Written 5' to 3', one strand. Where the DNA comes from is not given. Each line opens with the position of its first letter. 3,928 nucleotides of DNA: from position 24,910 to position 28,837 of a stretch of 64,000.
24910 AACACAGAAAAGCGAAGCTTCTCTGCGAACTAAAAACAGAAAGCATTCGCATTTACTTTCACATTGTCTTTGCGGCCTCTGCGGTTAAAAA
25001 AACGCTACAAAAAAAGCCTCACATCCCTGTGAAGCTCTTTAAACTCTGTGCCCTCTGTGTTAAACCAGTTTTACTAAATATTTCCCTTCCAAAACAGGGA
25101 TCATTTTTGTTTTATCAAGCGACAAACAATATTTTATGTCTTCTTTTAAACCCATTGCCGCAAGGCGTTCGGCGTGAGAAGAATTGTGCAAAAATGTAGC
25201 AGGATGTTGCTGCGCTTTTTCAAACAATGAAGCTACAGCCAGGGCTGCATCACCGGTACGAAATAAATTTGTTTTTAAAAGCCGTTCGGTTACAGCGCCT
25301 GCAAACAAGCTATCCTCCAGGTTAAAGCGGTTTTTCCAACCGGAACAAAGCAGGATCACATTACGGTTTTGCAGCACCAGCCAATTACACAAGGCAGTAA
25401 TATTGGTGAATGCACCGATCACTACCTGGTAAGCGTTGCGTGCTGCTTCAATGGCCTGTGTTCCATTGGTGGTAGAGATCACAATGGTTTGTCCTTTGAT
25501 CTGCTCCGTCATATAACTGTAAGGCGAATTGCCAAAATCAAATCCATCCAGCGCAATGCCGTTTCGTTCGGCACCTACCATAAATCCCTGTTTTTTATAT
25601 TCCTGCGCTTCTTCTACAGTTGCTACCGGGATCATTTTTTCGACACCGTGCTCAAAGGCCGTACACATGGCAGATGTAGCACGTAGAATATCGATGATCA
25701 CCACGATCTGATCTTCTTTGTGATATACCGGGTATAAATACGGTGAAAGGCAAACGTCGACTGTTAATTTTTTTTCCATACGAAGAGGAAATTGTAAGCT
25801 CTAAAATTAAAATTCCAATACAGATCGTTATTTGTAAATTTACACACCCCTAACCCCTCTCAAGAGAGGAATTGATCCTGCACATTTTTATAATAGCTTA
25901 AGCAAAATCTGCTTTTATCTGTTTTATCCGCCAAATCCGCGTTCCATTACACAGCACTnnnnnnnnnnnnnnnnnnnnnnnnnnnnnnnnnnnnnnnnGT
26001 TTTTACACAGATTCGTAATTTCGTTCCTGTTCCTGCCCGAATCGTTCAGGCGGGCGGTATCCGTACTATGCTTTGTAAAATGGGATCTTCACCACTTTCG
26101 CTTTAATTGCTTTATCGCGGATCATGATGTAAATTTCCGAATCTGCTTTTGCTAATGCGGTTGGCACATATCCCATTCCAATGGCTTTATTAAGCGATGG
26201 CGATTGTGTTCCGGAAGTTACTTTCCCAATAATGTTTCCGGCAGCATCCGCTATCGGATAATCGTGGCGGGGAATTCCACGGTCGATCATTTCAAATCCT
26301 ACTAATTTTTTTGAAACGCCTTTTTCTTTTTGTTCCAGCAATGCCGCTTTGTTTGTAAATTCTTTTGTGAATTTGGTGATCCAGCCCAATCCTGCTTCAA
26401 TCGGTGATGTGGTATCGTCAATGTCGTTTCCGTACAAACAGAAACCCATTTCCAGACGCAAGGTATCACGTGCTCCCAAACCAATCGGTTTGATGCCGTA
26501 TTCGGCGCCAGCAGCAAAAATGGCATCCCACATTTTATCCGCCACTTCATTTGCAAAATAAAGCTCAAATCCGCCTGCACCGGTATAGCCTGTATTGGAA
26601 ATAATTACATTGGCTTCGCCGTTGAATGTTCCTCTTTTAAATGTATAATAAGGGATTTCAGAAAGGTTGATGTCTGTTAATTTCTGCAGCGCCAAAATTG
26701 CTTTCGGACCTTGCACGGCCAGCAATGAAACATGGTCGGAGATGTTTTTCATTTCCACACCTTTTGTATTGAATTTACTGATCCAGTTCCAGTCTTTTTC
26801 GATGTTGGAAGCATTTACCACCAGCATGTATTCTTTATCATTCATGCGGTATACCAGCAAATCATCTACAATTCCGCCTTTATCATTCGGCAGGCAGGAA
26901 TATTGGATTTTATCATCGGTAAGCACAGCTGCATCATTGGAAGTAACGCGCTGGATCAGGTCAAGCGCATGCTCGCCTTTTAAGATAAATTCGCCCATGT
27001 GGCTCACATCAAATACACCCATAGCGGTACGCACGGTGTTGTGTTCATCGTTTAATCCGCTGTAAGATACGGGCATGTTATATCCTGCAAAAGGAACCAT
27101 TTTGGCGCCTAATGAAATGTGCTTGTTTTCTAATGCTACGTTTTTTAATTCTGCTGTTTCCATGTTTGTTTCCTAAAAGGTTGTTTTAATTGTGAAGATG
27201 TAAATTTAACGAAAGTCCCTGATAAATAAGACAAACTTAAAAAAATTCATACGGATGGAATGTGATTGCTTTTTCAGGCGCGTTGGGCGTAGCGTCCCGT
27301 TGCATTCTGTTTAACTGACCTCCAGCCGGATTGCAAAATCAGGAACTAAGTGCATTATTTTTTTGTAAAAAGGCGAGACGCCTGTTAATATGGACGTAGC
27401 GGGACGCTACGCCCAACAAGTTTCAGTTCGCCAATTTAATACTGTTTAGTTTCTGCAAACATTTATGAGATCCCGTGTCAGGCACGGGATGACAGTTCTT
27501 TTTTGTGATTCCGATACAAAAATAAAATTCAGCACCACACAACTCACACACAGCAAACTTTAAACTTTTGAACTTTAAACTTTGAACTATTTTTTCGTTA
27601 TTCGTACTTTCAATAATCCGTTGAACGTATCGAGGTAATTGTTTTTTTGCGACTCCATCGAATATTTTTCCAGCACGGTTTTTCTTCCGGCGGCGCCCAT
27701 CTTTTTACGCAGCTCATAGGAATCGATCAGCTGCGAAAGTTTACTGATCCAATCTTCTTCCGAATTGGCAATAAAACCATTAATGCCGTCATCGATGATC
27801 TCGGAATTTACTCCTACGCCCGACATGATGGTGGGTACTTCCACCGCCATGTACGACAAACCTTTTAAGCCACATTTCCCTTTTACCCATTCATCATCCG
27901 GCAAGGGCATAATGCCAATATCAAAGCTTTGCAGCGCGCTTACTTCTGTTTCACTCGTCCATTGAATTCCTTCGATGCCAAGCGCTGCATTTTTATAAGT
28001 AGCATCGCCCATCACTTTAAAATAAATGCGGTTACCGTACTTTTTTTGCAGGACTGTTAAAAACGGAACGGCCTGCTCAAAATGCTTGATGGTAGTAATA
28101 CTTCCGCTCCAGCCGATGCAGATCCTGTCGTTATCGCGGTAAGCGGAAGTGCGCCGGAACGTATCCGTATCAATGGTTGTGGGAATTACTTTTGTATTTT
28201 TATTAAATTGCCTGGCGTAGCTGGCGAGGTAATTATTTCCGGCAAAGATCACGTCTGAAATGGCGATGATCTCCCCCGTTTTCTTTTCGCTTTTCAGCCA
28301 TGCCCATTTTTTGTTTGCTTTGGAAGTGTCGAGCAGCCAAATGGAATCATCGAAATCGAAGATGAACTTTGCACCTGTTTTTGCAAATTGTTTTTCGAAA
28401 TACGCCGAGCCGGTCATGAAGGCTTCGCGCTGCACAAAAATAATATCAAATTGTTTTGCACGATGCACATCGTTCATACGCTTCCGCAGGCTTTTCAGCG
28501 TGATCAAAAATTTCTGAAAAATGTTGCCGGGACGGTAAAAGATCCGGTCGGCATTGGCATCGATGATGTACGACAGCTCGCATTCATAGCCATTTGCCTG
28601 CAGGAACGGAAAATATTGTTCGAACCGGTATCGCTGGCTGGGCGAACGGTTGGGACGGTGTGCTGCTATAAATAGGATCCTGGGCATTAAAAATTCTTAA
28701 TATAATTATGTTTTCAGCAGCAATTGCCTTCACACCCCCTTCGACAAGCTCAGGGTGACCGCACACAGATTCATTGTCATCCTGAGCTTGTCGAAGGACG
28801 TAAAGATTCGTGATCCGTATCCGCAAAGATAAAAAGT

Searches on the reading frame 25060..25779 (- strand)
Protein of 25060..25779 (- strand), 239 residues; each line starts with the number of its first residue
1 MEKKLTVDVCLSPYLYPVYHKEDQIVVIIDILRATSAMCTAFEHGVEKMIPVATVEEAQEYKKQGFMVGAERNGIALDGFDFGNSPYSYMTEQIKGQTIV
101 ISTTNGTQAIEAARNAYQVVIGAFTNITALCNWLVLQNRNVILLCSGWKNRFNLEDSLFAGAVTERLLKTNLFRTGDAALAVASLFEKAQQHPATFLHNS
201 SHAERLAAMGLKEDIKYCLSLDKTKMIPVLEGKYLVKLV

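Call 16: search_protein_families(library=pfam, proteins=[window:25060-25779:-])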
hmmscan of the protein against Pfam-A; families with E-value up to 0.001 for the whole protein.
window:25060-25779:- (239 aa): 1 family
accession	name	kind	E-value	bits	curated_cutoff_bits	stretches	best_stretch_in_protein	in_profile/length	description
PF04029.19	2-ph_phosp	-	2.9e-75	252.7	26.4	1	17-231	8-224/226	2-phosphosulpholactate phosphatase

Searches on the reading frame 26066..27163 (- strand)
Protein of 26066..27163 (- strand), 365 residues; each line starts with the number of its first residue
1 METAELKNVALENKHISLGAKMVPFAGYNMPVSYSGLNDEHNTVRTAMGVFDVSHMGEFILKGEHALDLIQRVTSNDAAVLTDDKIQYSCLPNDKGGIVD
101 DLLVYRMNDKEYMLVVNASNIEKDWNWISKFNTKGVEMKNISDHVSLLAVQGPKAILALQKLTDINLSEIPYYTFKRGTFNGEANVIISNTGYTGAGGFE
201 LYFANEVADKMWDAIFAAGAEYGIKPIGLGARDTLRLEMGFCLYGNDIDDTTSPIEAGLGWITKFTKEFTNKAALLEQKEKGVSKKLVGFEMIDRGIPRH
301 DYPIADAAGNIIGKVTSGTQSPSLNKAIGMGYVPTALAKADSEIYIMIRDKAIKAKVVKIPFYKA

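Call 16: search_protein_families(library=pfam, proteins=[window:26066-27163:-])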
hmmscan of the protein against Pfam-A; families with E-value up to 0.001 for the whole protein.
window:26066-27163:- (365 aa): 2 families
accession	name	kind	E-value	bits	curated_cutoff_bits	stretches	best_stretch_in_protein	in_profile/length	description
PF01571.26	GCV_T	-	2.6e-89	299.3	25.6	1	12-261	2-254/255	Aminomethyltransferase folate-binding domain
PF08669.17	GCV_T_C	-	7.4e-25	87.1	25.9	1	285-364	1-80/80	Glycine cleavage T-protein C-terminal barrel domain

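Call 17: find_encoding_contigs(protein=window:26066-27163:-, flank=10000, max_places=10)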
Protein window:26066-27163:- (365 aa): 1 contig read that carries it; 1 place shown.
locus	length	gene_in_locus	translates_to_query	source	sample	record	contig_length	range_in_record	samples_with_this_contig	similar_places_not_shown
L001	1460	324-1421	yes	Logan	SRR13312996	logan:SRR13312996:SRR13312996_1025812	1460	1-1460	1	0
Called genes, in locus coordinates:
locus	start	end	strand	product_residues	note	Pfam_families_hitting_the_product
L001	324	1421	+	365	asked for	PF01571:GCV_T, PF08669:GCV_T_C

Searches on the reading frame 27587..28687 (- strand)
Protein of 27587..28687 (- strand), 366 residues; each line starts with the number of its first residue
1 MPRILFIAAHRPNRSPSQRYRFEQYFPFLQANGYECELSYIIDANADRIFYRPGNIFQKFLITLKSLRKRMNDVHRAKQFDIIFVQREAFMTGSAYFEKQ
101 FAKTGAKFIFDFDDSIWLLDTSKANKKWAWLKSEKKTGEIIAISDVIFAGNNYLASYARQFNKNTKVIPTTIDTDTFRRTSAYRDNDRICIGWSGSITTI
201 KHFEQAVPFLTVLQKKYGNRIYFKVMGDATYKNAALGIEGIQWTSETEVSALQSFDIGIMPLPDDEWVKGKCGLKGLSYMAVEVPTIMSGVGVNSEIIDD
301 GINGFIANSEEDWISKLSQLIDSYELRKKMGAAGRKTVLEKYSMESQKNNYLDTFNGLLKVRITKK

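Call 16: search_protein_families(library=pfam, proteins=[window:27587-28687:-])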
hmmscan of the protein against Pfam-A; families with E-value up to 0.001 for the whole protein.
window:27587-28687:- (366 aa): 3 families
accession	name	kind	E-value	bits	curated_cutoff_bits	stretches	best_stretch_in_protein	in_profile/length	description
PF13692.12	Glyco_trans_1_4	-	5.1e-10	40.2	27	1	201-322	15-141/142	Glycosyl transferases group 1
PF00534.26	Glycos_transf_1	-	1.9e-08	34.5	26.4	1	191-336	18-171/172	Glycosyl transferases group 1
PF13524.12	Glyco_trans_1_2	-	0.0003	21.2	25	1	250-349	42-140/144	Glycosyl transferase-like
